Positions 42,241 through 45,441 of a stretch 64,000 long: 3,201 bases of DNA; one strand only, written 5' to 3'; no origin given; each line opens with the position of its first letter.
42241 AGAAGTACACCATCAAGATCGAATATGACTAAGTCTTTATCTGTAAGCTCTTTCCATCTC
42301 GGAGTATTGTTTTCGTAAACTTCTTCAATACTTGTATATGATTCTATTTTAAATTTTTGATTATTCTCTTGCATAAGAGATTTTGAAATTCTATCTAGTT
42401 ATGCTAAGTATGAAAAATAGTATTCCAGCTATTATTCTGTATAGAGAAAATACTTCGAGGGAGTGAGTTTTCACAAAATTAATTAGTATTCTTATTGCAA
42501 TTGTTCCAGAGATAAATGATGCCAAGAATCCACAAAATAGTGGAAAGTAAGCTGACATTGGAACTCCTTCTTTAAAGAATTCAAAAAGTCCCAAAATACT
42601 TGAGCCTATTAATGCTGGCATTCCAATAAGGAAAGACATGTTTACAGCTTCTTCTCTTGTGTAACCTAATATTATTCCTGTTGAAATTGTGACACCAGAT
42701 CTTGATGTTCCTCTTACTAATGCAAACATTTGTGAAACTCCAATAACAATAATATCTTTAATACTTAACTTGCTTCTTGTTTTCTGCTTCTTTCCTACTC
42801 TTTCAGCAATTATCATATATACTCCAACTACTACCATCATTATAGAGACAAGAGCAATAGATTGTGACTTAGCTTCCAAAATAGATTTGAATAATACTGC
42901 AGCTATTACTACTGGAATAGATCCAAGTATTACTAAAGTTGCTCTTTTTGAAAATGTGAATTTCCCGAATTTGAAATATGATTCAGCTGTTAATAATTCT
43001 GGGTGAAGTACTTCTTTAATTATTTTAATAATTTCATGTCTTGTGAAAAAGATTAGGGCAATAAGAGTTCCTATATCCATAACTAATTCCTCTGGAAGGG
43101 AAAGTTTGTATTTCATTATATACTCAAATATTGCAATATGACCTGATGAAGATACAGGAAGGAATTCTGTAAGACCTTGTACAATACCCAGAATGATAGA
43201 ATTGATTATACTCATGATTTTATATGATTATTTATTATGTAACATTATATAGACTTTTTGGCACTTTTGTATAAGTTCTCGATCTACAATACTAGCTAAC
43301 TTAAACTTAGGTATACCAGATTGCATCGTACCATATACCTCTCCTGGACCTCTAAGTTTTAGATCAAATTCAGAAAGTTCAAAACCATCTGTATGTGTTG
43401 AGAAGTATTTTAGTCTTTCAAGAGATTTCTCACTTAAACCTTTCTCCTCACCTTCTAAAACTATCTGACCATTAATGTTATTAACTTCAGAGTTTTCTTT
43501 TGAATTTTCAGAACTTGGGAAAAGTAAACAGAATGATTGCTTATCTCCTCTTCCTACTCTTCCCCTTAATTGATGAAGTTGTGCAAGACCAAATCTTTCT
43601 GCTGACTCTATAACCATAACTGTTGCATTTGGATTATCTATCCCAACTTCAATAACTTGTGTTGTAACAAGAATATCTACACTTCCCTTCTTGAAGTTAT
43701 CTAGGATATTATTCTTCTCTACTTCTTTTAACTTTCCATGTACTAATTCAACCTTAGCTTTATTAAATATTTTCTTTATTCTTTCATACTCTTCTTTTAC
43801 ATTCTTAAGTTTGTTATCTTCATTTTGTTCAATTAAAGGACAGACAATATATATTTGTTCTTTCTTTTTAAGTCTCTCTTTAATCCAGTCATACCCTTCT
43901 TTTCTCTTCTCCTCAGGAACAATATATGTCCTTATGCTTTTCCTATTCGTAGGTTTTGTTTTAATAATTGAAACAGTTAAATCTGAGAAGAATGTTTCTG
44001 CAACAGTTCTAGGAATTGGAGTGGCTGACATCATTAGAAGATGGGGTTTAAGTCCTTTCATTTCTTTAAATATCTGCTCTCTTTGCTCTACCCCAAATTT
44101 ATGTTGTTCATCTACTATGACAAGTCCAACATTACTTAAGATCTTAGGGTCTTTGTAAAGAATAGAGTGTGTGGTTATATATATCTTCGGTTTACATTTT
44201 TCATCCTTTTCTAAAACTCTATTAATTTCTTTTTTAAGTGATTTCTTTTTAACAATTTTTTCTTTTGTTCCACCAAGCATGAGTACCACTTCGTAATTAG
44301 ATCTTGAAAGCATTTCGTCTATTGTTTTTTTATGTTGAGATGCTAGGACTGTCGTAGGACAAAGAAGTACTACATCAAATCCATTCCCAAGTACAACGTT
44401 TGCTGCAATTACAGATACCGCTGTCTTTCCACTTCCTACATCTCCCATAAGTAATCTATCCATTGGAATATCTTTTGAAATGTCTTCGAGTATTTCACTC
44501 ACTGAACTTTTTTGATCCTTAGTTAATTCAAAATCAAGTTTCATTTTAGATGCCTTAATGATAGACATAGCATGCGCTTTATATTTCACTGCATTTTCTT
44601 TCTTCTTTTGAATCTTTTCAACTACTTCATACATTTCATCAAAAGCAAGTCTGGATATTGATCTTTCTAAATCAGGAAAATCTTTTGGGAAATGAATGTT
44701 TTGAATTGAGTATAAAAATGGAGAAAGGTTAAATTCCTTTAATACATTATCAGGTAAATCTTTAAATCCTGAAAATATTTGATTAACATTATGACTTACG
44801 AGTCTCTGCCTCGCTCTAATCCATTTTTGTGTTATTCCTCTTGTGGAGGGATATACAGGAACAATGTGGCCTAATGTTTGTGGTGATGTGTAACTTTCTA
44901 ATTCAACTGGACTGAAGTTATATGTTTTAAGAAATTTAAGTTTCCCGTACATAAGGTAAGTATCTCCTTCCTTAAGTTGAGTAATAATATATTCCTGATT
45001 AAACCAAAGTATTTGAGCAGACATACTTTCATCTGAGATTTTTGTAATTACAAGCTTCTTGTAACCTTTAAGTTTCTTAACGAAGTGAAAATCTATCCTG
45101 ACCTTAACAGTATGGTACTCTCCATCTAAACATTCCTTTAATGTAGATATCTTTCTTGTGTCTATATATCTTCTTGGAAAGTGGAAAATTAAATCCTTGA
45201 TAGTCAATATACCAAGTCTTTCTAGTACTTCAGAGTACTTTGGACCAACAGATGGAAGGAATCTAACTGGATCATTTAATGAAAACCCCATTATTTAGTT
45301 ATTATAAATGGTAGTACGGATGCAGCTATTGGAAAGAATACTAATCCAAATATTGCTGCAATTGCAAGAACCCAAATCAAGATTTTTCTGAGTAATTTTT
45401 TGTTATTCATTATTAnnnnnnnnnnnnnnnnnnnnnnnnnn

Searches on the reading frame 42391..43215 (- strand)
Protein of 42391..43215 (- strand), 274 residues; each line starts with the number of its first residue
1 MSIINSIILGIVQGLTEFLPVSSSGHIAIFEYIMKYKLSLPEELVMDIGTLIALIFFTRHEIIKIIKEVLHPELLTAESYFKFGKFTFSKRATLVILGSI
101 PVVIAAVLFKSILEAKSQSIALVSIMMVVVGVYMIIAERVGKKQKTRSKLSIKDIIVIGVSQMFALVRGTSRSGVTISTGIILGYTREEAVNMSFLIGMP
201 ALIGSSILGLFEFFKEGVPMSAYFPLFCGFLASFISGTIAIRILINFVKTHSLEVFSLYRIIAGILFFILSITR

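Call 40: search_protein_families(library=pfam, proteins=[window:42391-43215:-], max_evalue=0.001)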
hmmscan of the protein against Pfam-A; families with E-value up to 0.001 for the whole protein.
window:42391-43215:- (274 aa): 1 family
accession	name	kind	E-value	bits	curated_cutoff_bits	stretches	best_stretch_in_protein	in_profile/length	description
PF02673.24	BacA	-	1.5e-65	221.9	33.4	1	7-266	2-257/257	Bacitracin resistance protein BacA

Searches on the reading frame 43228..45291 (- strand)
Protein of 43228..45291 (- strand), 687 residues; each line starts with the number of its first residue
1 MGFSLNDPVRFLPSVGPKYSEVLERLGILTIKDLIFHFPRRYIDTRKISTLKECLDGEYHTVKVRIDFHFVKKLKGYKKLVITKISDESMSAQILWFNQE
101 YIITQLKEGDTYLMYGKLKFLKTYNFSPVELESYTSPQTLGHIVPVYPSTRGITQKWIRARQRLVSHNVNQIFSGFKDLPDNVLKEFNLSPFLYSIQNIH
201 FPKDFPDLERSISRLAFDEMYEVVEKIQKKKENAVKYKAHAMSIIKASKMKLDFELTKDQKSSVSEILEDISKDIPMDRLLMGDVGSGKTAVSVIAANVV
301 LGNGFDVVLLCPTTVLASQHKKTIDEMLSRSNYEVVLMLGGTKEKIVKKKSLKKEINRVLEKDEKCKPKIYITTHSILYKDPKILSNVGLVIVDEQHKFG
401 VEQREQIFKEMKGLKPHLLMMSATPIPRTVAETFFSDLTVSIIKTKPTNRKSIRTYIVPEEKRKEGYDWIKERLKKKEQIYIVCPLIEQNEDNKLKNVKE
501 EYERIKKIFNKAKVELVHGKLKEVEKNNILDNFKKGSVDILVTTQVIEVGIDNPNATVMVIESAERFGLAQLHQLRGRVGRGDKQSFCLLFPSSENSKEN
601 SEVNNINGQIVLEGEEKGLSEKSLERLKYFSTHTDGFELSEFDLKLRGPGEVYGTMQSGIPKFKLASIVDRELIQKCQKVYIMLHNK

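Call 40: search_protein_families(library=pfam, proteins=[window:43228-45291:-], max_evalue=0.001)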
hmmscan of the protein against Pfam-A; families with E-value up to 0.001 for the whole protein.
window:43228-45291:- (687 aa): 10 families
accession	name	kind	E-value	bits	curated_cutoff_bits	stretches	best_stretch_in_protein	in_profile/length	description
PF17191.10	RecG_wedge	-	1.2e-27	96.9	23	1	8-170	1-160/162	RecG wedge domain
PF00270.35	DEAD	-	1.3e-25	90.6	26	1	257-432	1-166/167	DEAD/DEAH box helicase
PF00271.37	Helicase_C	-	2.6e-19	70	23.5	1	473-581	9-108/110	Helicase conserved C-terminal domain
PF04851.21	ResIII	-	2.3e-13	50.8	22.5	1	254-425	2-162/164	Type III restriction enzyme, res subunit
PF00176.29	SNF2-rel_dom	-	7.5e-09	35.5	24.9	1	280-435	21-175/290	SNF2-related domain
PF19833.4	RecG_dom3_C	-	1.1e-08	35.4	26.8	1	634-670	2-40/87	ATP-dependent DNA helicase RecG, domain 3, C-terminal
PF22590.2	Cas3-like_C_2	-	3.9e-07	30.7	27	1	493-582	10-104/106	CRISPR-associated nuclease/helicase Cas3, C-terminal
PF16203.11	ERCC3_RAD25_C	-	0.00015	21.6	27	1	505-585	73-154/248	ERCC3/RAD25/XPB C-terminal helicase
PF01336.31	tRNA_anti-codon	-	0.00017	21.9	27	1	72-121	11-60/75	OB-fold nucleic acid binding domain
PF13604.12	AAA_30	-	0.00046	20.4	27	0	256-413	2-114/191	AAA domain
